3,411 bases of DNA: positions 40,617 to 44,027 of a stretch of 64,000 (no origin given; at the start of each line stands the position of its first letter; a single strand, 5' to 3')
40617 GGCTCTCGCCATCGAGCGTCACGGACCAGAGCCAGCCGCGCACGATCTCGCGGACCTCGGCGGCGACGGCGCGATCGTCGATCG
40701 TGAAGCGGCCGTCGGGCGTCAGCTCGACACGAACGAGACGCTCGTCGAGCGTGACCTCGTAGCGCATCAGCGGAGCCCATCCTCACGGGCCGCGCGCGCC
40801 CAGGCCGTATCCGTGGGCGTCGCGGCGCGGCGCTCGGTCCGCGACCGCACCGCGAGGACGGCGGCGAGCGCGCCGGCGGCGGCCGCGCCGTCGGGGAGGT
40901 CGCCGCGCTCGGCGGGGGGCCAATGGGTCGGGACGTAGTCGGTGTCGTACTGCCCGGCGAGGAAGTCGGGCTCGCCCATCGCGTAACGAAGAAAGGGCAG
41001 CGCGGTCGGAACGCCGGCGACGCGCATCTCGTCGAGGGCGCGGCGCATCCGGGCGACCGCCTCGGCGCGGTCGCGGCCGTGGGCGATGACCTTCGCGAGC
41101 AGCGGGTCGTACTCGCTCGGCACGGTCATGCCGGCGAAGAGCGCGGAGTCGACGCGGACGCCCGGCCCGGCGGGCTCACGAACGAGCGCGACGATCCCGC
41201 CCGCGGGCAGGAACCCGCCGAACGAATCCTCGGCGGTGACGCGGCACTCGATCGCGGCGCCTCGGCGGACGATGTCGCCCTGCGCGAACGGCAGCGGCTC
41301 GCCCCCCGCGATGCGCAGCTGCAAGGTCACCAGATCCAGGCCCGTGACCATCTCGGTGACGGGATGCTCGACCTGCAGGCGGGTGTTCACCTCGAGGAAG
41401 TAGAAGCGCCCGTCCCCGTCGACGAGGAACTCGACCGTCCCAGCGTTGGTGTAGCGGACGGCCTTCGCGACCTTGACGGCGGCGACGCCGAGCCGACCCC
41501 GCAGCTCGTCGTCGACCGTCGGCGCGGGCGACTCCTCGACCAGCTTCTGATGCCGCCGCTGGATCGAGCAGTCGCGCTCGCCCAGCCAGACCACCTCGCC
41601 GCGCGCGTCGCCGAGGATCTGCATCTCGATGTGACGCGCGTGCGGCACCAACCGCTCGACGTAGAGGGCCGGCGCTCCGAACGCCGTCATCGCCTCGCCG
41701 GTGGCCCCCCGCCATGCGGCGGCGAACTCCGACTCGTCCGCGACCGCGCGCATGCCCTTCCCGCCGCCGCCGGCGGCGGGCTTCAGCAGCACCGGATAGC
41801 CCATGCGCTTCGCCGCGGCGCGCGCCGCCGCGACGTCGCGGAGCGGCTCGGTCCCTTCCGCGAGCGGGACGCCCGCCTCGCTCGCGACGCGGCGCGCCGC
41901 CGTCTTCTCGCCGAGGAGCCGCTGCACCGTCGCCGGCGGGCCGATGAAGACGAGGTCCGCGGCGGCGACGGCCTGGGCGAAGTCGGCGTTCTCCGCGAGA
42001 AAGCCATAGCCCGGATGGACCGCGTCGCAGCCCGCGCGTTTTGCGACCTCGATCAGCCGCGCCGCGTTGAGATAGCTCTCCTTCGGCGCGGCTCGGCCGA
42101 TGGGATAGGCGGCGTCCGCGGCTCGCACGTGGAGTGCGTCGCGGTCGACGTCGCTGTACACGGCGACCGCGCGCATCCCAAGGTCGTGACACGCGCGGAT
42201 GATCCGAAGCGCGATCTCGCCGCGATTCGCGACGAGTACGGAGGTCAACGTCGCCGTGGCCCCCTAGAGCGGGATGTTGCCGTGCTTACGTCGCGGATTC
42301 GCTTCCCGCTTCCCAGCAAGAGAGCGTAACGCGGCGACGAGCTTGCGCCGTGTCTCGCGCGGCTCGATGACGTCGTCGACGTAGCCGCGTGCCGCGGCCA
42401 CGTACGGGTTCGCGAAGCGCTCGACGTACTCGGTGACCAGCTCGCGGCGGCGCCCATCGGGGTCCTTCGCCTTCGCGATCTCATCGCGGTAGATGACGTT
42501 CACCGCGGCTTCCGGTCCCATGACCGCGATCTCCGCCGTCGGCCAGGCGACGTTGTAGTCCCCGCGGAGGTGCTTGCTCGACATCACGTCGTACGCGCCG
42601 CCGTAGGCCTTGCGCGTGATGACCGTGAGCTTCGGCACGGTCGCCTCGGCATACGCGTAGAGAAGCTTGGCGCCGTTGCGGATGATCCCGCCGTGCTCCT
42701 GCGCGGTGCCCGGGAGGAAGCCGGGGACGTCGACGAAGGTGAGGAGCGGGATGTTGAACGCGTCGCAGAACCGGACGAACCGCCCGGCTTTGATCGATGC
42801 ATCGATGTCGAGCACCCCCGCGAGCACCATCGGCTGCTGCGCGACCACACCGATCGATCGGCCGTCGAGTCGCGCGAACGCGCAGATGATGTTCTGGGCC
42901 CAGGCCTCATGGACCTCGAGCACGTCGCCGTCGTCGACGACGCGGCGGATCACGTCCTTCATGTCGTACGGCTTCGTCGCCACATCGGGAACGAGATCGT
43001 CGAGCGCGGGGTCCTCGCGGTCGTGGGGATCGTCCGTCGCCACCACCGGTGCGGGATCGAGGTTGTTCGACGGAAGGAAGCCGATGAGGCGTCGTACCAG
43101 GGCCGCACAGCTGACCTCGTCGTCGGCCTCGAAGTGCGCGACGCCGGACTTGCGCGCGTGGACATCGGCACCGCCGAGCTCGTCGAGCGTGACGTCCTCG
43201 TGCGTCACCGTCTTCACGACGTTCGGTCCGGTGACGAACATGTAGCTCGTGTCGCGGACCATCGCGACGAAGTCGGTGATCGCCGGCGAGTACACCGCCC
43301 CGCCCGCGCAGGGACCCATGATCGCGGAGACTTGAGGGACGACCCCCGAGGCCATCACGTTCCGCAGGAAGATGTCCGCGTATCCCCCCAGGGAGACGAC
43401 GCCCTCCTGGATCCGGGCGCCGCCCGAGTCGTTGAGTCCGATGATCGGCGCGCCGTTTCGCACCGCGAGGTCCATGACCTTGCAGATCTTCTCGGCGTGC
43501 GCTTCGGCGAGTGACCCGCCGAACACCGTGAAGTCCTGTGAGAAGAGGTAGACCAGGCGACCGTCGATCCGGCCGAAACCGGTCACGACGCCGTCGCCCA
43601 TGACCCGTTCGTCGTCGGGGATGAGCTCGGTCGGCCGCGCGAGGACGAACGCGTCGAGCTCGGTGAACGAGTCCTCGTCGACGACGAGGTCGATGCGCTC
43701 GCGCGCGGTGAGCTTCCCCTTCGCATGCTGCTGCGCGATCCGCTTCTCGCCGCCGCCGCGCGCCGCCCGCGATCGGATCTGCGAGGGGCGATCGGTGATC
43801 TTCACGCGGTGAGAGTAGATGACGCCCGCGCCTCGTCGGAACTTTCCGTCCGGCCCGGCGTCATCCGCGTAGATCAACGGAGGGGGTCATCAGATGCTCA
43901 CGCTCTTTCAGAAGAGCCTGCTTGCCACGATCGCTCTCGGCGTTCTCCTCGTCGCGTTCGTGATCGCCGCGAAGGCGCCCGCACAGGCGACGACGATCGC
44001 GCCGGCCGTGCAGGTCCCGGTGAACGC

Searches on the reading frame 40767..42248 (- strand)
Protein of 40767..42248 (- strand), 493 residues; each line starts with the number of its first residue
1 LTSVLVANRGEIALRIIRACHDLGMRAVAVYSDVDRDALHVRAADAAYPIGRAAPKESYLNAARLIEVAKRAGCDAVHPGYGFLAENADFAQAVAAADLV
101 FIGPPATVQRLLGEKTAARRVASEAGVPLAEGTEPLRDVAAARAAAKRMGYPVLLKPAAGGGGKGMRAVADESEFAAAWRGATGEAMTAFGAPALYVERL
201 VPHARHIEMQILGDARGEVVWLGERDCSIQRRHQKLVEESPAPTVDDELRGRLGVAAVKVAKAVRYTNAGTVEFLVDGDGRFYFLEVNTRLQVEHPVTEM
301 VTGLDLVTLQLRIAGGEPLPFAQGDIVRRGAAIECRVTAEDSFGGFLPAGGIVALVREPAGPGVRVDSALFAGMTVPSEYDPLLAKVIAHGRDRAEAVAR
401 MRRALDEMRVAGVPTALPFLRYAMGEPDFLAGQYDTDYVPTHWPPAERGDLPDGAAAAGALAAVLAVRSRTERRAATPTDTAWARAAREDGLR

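Call 52: search_protein_families(library=pfam, proteins=[window:40767-42248:-], max_evalue=0.0001)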
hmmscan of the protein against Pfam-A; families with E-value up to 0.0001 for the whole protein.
window:40767-42248:- (493 aa): 5 families
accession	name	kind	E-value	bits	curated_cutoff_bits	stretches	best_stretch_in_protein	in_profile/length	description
PF02786.22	CPSase_L_D2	-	4.1e-71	239.3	19.8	1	115-320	2-209/211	Carbamoyl-phosphate synthase L chain, ATP binding domain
PF00289.28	Biotin_carb_N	-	1.7e-44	151.2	25.5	1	2-107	3-108/110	Biotin carboxylase, N-terminal domain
PF02785.25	Biotin_carb_C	-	1.3e-35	122.2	32.4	1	334-439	1-106/108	Biotin carboxylase C-terminal domain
PF07478.18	Dala_Dala_lig_C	-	2.4e-10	40.7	24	1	140-289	26-174/204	D-ala D-ala ligase C-terminus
PF02222.28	ATP-grasp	-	2e-07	31.3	27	1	135-290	15-162/179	ATP-grasp domain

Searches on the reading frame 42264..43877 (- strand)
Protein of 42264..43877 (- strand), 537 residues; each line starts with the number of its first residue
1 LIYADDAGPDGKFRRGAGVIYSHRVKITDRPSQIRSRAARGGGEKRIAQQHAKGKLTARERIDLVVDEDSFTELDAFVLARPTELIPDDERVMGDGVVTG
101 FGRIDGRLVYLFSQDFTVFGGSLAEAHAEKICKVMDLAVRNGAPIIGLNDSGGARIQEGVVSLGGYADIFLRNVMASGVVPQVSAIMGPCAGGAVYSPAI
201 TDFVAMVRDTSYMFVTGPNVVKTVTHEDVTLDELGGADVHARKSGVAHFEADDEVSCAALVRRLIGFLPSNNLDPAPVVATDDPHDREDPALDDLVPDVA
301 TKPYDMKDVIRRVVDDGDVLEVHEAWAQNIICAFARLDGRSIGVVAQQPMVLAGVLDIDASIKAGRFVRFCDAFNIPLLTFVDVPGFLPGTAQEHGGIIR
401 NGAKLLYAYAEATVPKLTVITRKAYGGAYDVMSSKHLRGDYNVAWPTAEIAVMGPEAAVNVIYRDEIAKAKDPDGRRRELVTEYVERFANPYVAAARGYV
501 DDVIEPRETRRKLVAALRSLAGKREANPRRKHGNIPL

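Call 52: search_protein_families(library=pfam, proteins=[window:42264-43877:-], max_evalue=0.0001)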
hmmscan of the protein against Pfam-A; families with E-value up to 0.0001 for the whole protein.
window:42264-43877:- (537 aa): 2 families
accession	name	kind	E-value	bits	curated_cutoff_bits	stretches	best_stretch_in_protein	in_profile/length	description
PF01039.27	Carboxyl_trans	-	4.3e-193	642.9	22.3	1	49-535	1-493/493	Carboxyl transferase domain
PF03255.19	ACCA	-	2.2e-12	47.2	23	1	329-468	93-236/310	Acetyl co-enzyme A carboxylase carboxyltransferase-like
